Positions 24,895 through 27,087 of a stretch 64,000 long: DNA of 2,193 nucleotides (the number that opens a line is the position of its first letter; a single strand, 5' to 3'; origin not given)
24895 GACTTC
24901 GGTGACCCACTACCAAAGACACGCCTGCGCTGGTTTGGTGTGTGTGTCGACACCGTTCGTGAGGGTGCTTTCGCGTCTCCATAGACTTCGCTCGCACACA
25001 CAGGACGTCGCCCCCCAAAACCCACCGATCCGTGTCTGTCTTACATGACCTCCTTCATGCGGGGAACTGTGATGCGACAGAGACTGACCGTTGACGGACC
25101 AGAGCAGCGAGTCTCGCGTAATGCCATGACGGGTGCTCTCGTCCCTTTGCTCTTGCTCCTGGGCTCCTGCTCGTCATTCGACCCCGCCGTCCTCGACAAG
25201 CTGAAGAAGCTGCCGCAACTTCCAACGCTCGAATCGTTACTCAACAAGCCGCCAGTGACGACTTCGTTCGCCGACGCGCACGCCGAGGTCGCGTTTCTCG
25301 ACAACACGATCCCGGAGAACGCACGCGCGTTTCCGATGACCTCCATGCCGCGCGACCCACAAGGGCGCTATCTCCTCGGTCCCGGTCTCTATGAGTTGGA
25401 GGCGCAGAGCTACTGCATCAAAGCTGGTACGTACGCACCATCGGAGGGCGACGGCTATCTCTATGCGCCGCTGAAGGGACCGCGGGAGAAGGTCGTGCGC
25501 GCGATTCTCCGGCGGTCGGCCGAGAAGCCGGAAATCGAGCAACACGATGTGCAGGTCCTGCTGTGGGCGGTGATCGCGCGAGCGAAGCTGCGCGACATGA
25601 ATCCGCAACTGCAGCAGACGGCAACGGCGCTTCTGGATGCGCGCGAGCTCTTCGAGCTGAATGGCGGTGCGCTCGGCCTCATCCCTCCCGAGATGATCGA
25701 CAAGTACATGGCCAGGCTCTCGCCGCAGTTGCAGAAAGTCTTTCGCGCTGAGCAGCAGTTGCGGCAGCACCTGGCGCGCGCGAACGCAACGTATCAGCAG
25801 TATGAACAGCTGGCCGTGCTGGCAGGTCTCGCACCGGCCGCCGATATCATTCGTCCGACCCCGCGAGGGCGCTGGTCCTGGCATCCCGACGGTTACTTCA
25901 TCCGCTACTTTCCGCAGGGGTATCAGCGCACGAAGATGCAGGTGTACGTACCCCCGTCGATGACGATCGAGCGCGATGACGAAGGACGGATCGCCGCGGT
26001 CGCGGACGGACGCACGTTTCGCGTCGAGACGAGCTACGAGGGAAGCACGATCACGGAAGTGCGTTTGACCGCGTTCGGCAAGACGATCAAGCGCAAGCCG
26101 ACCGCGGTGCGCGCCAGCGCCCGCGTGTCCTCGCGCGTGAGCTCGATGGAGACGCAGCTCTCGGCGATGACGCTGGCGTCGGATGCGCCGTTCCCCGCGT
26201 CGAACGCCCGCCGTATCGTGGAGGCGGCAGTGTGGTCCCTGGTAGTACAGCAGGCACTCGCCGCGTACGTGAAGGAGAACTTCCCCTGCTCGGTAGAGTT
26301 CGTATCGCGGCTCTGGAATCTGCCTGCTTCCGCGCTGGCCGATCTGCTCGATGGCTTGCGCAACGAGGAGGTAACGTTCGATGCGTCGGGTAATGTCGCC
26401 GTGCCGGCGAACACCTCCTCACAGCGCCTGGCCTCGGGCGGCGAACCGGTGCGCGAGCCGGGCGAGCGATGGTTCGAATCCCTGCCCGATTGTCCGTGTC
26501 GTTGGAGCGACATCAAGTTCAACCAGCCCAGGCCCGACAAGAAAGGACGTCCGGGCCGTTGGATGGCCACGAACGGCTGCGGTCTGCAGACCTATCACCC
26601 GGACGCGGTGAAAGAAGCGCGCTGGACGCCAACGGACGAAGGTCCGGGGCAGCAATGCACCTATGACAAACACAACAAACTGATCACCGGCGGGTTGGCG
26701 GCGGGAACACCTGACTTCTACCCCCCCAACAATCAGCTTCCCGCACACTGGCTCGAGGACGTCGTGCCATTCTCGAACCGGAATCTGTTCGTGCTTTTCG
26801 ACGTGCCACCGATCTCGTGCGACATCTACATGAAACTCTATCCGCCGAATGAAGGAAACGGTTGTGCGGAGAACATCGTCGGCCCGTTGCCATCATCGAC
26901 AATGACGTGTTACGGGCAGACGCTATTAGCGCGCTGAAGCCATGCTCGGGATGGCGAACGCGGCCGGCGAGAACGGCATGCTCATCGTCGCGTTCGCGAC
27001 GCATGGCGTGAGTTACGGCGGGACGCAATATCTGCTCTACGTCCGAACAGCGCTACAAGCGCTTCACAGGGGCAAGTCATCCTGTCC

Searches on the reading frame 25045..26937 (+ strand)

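Call 7: search_protein_families(library=pfam, proteins=[window:25045-26937:+], max_evalue=0.1)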
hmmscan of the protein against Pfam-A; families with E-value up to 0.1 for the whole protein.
window:25045-26937:+ (630 aa): 2 families
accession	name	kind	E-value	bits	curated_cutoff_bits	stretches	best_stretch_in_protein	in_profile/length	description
PF03782.22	AMOP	-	4.1e-05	24.2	25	1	475-576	17-127/143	AMOP domain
PF08429.16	PLU-1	-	0.04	13.5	28.5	1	189-257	174-241/338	PLU-1-like protein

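Call 8: search_protein_families(library=ncbifam, proteins=[window:25045-26937:+], max_evalue=0.1)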
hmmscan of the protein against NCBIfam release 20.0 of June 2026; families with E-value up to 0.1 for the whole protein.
window:25045-26937:+ (630 aa): 0 families

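Call 87: search_protein_families(library=padloc, proteins=[window:25045-26937:+], max_evalue=0.01)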
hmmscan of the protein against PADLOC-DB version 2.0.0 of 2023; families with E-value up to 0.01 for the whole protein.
window:25045-26937:+ (630 aa): 0 families
